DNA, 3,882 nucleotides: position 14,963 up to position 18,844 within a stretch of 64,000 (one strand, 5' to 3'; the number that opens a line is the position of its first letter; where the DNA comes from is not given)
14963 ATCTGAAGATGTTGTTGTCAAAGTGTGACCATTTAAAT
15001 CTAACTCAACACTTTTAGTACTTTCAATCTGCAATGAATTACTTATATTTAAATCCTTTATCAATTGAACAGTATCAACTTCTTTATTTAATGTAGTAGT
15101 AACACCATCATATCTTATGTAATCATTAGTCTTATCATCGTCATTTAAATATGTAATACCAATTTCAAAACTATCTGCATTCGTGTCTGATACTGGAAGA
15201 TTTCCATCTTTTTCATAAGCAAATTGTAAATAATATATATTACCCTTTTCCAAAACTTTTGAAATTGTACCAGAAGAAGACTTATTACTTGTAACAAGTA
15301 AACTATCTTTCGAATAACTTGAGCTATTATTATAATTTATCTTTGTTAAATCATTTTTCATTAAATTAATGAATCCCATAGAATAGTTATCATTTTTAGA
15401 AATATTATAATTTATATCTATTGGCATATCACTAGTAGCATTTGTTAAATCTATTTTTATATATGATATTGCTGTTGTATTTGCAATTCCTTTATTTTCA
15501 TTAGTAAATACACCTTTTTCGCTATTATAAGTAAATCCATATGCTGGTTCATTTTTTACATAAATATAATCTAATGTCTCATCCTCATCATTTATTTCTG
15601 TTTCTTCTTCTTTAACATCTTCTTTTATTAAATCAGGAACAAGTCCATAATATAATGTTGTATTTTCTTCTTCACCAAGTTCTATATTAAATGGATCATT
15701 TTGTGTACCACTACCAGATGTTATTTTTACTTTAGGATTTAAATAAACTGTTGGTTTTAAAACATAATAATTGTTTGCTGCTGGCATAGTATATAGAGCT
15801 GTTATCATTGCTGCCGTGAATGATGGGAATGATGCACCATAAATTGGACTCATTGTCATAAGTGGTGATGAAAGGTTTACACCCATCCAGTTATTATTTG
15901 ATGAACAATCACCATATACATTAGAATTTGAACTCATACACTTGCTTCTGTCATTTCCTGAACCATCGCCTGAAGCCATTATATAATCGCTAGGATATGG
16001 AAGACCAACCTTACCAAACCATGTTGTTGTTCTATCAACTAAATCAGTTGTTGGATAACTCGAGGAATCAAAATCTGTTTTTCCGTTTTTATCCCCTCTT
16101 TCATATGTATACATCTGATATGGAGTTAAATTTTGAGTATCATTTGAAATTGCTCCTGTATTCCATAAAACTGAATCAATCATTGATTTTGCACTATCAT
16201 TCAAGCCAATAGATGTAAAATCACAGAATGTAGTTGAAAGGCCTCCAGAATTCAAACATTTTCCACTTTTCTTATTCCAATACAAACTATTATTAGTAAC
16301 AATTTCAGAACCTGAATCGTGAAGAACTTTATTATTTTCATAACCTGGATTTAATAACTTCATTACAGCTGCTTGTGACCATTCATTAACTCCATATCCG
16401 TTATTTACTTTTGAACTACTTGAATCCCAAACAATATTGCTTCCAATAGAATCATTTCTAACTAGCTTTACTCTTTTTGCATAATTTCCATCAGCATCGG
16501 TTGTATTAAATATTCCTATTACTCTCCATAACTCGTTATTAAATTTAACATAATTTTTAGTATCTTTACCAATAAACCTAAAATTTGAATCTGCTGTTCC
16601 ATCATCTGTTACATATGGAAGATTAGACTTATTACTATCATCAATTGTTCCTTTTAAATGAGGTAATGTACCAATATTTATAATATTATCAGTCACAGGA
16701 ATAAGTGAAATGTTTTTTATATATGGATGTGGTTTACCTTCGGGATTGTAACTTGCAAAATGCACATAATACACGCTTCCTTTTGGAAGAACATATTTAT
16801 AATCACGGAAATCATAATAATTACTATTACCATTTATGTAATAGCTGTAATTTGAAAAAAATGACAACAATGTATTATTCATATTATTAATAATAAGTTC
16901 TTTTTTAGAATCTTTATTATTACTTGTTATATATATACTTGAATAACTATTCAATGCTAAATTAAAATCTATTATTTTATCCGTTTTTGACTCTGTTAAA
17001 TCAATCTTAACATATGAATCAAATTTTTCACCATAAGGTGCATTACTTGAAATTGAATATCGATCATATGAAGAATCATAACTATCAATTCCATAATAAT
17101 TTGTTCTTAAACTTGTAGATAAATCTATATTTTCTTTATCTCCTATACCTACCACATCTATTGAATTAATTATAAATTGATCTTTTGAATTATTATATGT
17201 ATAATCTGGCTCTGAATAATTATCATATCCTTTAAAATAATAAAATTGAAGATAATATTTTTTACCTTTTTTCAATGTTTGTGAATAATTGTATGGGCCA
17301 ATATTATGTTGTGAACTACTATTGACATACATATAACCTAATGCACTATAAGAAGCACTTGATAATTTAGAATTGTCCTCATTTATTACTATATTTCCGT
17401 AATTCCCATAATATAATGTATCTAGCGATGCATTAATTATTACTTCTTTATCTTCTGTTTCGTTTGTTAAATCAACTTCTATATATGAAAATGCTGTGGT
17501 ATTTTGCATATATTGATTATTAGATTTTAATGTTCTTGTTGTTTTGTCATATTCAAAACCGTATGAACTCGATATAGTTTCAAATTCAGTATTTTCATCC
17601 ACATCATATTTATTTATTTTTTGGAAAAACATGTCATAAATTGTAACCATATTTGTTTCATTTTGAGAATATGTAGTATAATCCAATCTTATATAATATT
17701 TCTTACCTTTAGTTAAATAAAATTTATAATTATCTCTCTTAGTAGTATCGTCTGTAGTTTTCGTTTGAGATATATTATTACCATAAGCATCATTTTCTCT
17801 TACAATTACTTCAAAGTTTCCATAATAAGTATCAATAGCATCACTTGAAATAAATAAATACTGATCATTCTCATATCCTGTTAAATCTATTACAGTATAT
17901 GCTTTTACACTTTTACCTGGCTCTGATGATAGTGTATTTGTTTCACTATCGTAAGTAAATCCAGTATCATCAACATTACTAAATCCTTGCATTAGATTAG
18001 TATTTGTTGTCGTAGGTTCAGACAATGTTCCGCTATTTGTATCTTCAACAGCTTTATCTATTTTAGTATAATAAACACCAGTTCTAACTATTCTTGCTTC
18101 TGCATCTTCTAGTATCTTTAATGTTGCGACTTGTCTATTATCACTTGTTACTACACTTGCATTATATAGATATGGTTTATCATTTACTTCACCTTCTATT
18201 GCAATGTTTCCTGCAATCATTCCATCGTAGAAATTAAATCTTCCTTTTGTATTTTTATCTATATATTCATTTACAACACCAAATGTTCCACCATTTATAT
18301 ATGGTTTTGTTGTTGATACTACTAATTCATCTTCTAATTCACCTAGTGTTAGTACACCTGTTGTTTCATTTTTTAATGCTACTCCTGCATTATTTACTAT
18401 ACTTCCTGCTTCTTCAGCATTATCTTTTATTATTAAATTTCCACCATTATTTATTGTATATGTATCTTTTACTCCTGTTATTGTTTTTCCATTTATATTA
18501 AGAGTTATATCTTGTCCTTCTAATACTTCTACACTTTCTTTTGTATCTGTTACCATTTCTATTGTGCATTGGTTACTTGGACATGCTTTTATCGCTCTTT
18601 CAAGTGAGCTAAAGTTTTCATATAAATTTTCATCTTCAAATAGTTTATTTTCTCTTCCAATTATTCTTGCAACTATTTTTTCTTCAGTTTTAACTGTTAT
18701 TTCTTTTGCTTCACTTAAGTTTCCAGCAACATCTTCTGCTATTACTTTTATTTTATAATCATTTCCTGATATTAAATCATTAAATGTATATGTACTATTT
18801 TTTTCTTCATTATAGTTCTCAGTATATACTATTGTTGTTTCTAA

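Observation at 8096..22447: A 14.3-kb gene encoding a 4783-aa modular surface protein with an unusual domain mix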

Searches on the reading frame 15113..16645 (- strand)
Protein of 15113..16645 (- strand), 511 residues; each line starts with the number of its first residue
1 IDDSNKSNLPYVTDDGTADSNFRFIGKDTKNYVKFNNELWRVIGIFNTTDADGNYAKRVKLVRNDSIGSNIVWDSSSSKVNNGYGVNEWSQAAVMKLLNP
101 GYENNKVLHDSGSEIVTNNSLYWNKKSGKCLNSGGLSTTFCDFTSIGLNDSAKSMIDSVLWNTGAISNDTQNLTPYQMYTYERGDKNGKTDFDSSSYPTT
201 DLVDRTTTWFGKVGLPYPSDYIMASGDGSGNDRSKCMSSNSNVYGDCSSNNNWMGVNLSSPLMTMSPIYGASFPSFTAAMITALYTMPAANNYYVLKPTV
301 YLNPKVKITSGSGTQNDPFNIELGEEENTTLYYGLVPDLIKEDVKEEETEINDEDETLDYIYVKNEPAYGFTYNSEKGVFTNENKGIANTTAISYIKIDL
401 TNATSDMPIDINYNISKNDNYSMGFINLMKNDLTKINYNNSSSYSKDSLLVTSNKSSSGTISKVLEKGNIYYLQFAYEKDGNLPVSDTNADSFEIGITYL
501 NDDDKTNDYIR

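Call 38: predict_structure(alignment_id=A3)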
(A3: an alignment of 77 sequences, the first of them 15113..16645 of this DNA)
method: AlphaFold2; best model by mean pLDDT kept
length: 511 residues; sequences in the alignment: 77
mean_pLDDT: 70.9   pTM: 0.68
mean pLDDT of the five models: 70.9, 69.0, 68.6, 67.8, 66.6
residues with pLDDT >= 90: 169; 70-90: 122; 50-70: 83; < 50: 137
segments of 3 or more residues with pLDDT < 50: 1-5, 341-393, 416-425, 429-460, 465-467, 476-492, 499-511
pLDDT, mean of each block of 10 residues (from residue 1): 52 79 87 97 95 93 95 87 80 94 91 91 98 91 98 97 88 86 88 62 86 95 77 75 63 80 88 79 72 94 95 95 80 64 38 36 36 41 38 55 56 49 46 37 32 38 51 51 35 50 41 32
secondary structure, 60 per line:
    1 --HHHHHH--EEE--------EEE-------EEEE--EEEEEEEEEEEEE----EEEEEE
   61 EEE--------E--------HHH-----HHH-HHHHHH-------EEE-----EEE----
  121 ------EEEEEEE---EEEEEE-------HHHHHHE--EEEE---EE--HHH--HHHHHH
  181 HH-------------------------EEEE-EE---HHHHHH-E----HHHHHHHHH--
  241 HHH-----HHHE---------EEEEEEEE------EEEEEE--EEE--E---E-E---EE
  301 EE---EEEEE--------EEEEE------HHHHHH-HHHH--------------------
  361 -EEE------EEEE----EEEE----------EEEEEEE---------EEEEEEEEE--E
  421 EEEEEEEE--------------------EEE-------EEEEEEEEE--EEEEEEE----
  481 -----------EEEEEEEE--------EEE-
elements in order: H3-8 E11-13 E22-24 E32-35 E38-50 E55-63 H93-98 E106-108 E114-116 E127-133 E137-142 H150-155 E159-162 H175-182 E208-211 H218-223 H230-238 E262-269 E276-281 E284-286 E299-302 E306-310 E319-323 H330-335 H337-340 E362-364 E371-374 E379-382 E393-399 E409-417 E420-428 E449-451 E459-467 E470-476 E492-499 E508-510
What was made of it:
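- The KGxxYY module could not be modelled (pLDDT below 50, call 38).
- Tried and rejected: The AF2 model of KGxxYY module M4 was unusable (pLDDT below 50, call 38), so its fold stays open.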

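Call 44: fold_search(model_id=the predicted structure, library=pdb)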
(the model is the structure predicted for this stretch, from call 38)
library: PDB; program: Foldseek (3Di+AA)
matches with E <= 10: 970; with E <= 0.001: 0
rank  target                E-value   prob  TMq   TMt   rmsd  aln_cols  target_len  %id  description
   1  7qf7_A                7.4e-02  0.63  0.11  0.31   9.0       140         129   10  Orthorhombic crystal structure of PTG CBM21 in complex with beta-cyclodextrin (released 2022-11-02)
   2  7qfa_B                8.7e-02  0.54  0.11  0.31  10.1       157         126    8  Monoclinic crystal structure of PTG CBM21 in complex with beta-cyclodextrin (released 2022-11-02)
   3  5f0m_B                8.7e-02  0.35  0.12  0.18   9.8       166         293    8  Structure of retromer VPS26-VPS35 subunits bound to SNX3 and DMT1 (SeMet labeled) (released 2016-12-07)
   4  7qm2_B                9.2e-02  0.66  0.12  0.27   8.7       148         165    9  Crystal structure of the PP1/PTG/beta-cyclodextrin ternary complex (released 2022-11-02)
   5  2eef_MODEL_1_A        9.7e-02  0.47  0.11  0.26   9.9       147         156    9  Solution structure of the CBM_21 domain from human protein phosphatase 1, regulatory (inhibitor) subunit 3B (released 2007-08-21)
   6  5edx_A                1.1e-01  0.96  0.15  0.51   5.4       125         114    6  Crystal structure of swine CD8aa homodimer (released 2016-09-14)
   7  7qm2_D                1.1e-01  0.51  0.11  0.27  10.3       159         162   11  Crystal structure of the PP1/PTG/beta-cyclodextrin ternary complex (released 2022-11-02)
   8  7qfa_A                1.2e-01  0.44  0.11  0.31  10.7       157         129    8  Monoclinic crystal structure of PTG CBM21 in complex with beta-cyclodextrin (released 2022-11-02)
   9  5f0l_B                1.5e-01  0.28  0.12  0.18   9.8       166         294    8  Structure of retromer VPS26-VPS35 subunits bound to SNX3 and DMT1 (released 2016-12-07)
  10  4p2a_A                1.6e-01  0.23  0.13  0.18   9.4       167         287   11  Structure of mouse VPS26A bound to rat SNX27 PDZ domain (released 2014-09-03)
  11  6gk4_B                1.7e-01  0.63  0.13  0.39   7.9       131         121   11  Human NBD1 of CFTR in complex with nanobodies D12 and T8 (released 2019-06-19)
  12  8phw_H                1.7e-01  0.54  0.11  0.36   9.4       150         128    7  Human OATP1B1 (released 2023-09-27)
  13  8v9x                  1.7e-01  0.41  0.13  0.39   9.4       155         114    8  X-ray crystal structure of JGFN4 complex with fentanyl (released 2024-08-07)
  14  8ftt_A                1.7e-01  0.35  0.11  0.30   9.2       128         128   10  Crystal structure of a glycosylase specific nanobody (released 2023-10-11)
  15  9uyh_B                1.8e-01  0.72  0.13  0.42   7.6       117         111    8  Cryo-EM structure of the G protein-coupled receptor 1 (GPR1) bound to chemerin and beta-arrestin 1 (Conformation 1) (released 2025-11-19)
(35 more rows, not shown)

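Call 49: search_solved_structures(query=A3, max_evalue=1)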
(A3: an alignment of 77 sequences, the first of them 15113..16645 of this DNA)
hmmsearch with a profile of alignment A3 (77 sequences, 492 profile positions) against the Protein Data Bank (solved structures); distinct sequences matched with E-value up to 1: 0.

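Call 50: search_protein_families(library=pfam, alignment_id=A3, max_evalue=0.01)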
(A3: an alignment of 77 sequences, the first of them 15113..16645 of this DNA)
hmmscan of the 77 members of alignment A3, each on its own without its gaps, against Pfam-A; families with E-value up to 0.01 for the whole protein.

A. member 1, window:15113-16645:- (511 aa): 0 families

B. families by the number of members that match (of 77 scanned): 4 families
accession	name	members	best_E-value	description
PF19789.6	DUF6273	4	1.8e-05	Domain of unknown function (DUF6273)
PF12389.13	Peptidase_M73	3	0.00039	Camelysin metallo-endopeptidase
PF07691.17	PA14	1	0.0026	PA14 domain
PF23619.1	Ig_VWA7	1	0.0074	VWA7 Ig-like domain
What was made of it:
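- On DUF6273 (PF19789): Four of 77 homologues hit (best 1.8e-5, call 50).
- Four of 77 homologues hit Pfam DUF6273 (call 50).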

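Call 76: fold_search(model_id=the predicted structure, library=viral)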
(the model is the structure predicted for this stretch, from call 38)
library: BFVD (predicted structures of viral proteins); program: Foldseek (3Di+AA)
matches with E <= 10: 495; with E <= 0.001: 0
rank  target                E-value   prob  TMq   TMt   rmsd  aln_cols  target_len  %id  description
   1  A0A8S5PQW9            5.6e-03  1.00  0.28  0.29   7.4       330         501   10  DUF6273 domain-containing protein [Podoviridae sp. ct8dV2]
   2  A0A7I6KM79            1.7e-02  0.96  0.22  0.38  10.1       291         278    9  (no name in the UniProt tables at hand)
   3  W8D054                1.8e-02  0.44  0.17  0.24  22.4       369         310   11  Putative virion structural protein [Erwinia phage PhiEaH1]
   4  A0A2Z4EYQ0            2.7e-02  0.63  0.14  0.10  10.5       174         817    7  (no name in the UniProt tables at hand)
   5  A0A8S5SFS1            3.0e-02  0.44  0.14  0.07  18.8       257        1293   12  Uncharacterized protein [Siphoviridae sp. ctXfh4]
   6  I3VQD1                4.0e-02  0.60  0.13  0.19  17.6       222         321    8  B148 [miniopterid betaherpesvirus 1]
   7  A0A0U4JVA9            4.0e-02  0.60  0.16  0.12  19.4       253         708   11  (no name in the UniProt tables at hand)
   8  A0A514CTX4            4.0e-02  0.54  0.16  0.17  20.4       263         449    8  Uncharacterized protein [Achromobacter phage vB_AxyP_19-32_Axy10]
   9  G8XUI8                7.2e-02  0.44  0.15  0.19  15.8       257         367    8  Membrane protein A22B [Aotine betaherpesvirus 1]
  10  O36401                9.5e-02  0.35  0.12  0.09  17.8       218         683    7  Uncharacterized gene A8 protein [Alcelaphine herpesvirus 1 (strain C500)]
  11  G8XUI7                1.0e-01  0.51  0.16  0.21  16.8       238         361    5  Membrane protein A22A [Aotine betaherpesvirus 1]
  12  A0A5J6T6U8            1.2e-01  0.35  0.12  0.26  17.5       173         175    9  (no name in the UniProt tables at hand)
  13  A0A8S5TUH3            1.2e-01  0.35  0.11  0.18  10.8       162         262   15  Uncharacterized protein [Siphoviridae sp. ctWT735]
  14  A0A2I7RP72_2          1.4e-01  0.08  0.10  0.07  20.5       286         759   11  (no name in the UniProt tables at hand)
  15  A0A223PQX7            1.4e-01  0.08  0.07  0.11  18.2       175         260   10  ORF2 [Lone star tick nodavirus]
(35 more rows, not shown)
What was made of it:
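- On DUF6273 (PF19789): The top BFVD structural match is a DUF6273 protein (prob 1.0, E 5.6e-3, call 76).
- Closest known: DUF6273 / C-type-lectin-fold receptor-binding domains of gut-phage DGR targets. Same: The central domain is related at superfamily level (calls 50, 76).
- Its top BFVD match is a DUF6273 protein (prob 1.0, 330 columns, call 76).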

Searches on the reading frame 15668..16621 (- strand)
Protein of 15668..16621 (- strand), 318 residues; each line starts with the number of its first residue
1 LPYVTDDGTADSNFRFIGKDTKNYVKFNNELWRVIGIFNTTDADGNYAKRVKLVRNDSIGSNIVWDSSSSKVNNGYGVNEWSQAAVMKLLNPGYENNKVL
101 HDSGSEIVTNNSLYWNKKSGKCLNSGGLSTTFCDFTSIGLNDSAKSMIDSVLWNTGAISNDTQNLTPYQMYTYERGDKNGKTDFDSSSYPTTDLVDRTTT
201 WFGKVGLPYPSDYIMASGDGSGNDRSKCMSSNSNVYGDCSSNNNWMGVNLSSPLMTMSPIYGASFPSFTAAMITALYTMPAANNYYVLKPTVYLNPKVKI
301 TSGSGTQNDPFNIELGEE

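Call 14: search_protein_families(library=pfam, proteins=[window:15668-16621:-], max_evalue=10)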
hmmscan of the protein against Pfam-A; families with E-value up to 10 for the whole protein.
seq(318 aa): 1 family
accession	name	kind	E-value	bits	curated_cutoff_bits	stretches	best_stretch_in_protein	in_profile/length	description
PF20578.4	aBig_2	-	0.074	13.3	27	1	38-75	12-49/89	Atrophied bacterial Ig domain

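Call 17: find_homologous_proteins(query=window:15668-16621:-, max_evalue=0.001)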
Query seq(318 aa) (318 aa): 359 proteins with E <= 0.001 among 1021 candidates; the best 120 are listed.
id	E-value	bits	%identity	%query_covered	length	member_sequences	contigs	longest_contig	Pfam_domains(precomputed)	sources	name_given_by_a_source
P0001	4.8e-66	241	90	38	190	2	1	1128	-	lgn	-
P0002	1.1e-63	234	43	97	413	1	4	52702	-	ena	-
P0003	4.3e-62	228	45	95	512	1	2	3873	-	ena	-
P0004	5.9e-62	228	41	97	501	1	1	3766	-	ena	-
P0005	2.7e-61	226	43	95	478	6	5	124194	-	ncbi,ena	-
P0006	5.0e-60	222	45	98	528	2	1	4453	-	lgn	-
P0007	6.6e-60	221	42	95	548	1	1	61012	-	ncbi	-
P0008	6.8e-60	221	42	95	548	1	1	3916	-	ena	-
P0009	7.5e-60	221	44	95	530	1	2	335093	-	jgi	jgi:uncharacterized protein YpmS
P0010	8.9e-60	221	44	95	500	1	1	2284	-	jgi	jgi:hypothetical protein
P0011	2.3e-59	219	44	96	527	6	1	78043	-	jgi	jgi:hypothetical protein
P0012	9.9e-59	217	44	96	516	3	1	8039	-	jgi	jgi:hypothetical protein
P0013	1.1e-58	217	43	95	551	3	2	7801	-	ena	-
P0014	3.1e-58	216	45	95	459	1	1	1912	-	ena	-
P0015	8.9e-58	214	44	97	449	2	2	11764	-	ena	-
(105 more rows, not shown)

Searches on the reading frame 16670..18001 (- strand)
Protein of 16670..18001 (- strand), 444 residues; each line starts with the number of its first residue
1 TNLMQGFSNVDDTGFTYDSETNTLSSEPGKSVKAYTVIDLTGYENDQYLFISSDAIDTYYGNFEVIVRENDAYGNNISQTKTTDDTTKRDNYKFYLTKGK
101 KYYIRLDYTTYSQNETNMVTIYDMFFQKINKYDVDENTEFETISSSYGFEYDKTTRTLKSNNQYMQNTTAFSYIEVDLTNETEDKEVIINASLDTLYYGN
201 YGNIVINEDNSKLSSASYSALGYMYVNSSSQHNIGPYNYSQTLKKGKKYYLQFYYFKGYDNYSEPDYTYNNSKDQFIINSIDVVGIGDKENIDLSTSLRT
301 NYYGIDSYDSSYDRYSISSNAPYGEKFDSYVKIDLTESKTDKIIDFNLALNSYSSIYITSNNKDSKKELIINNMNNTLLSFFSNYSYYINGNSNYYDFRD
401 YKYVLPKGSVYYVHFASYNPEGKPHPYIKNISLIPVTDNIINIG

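Call 25: find_homologous_proteins(query=window:16670-18001:-, max_evalue=0.001)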
Query seq(444 aa) (444 aa): 1 proteins with E <= 0.001 among 3644 candidates.
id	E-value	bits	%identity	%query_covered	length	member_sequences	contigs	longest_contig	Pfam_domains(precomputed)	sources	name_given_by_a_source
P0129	1.2e-56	211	61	41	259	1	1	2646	-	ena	-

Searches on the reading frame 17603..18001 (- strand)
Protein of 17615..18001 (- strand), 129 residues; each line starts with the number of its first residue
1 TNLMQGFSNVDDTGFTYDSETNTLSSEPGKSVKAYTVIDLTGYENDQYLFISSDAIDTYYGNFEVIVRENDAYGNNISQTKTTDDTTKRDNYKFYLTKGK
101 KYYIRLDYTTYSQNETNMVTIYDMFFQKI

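Call 14: search_protein_families(library=pfam, proteins=[window:17615-18001:-], max_evalue=10)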
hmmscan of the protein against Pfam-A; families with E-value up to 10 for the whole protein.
seq(129 aa): 2 families
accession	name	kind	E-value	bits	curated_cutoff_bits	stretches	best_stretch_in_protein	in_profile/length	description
PF07691.17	PA14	-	0.0027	17.9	24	1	73-117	89-127/147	PA14 domain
PF10528.15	GLEYA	-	0.075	13.8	26.2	1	34-121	16-89/91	GLEYA domain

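Call 71: search_protein_families(library=pfam, alignment_id=A5, max_evalue=0.1)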
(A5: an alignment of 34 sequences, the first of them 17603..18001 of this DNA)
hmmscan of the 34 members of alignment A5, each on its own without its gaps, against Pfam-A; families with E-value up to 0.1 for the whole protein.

A. member 1, window:17603-18001:- (133 aa): 1 family
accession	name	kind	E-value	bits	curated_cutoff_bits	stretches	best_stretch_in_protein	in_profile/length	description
PF07691.17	PA14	-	0.0026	18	24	1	73-117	89-127/147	PA14 domain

B. families by the number of members that match (of 34 scanned): 18 families
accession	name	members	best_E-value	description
PF07691.17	PA14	1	0.0026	PA14 domain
PF22358.2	MfA4_C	1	0.0034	Minor fimbrium tip subunit MfA4, C-terminal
PF00394.28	Cu-oxidase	1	0.0089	Multicopper oxidase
PF07852.16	DUF1642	1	0.016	Protein of unknown function (DUF1642)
PF25604.1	DUF7938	1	0.017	Phage family of unknown function (DUF7938)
PF04768.19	NAT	1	0.021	NAT, N-acetyltransferase, of N-acetylglutamate synthase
PF17748.7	VID27_N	1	0.028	VID27 N-terminal region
PF21174.3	Glce_b_sandwich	1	0.036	D-glucuronyl C5-epimerase, beta-sandwich domain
PF08480.16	Disaggr_assoc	1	0.036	Disaggregatase related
PF11008.14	DUF2846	1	0.04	Protein of unknown function (DUF2846)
PF14699.12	hGDE_N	1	0.044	N-terminal domain from the human glycogen debranching enzyme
PF02792.19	Mago_nashi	1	0.055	Mago nashi protein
PF08732.16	HIM1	1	0.064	HIM1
PF11245.13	DUF2544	1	0.065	Protein of unknown function (DUF2544)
PF20420.3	DUF6702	1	0.07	Domain of unknown function (DUF6702)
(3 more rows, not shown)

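Call 72: search_solved_structures(query=A5, max_evalue=10)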
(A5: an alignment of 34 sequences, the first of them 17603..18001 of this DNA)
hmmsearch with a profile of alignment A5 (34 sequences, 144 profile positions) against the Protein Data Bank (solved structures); distinct sequences matched with E-value up to 10: 2.
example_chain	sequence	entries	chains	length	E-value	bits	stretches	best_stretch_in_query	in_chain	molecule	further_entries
6qe7_A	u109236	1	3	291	0.072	16.4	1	96-121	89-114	Anti-sigma-I factor RsgI3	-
4zgf_A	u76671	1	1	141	0.2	15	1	68-121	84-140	Uncharacterized protein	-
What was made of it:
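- There are sub-threshold PA14 hints for M1 (calls 14, 72).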

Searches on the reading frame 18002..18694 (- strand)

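Call 82: search_protein_families(library=pfam, proteins=[window:18002-18694:-], max_evalue=1)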
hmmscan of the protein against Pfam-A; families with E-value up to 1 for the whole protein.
window:18002-18694:- (231 aa): 1 family
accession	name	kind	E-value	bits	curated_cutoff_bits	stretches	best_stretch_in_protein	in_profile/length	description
PF09466.15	Yqai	-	0.12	13.1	20.2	1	57-95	22-52/66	Hypothetical protein Yqai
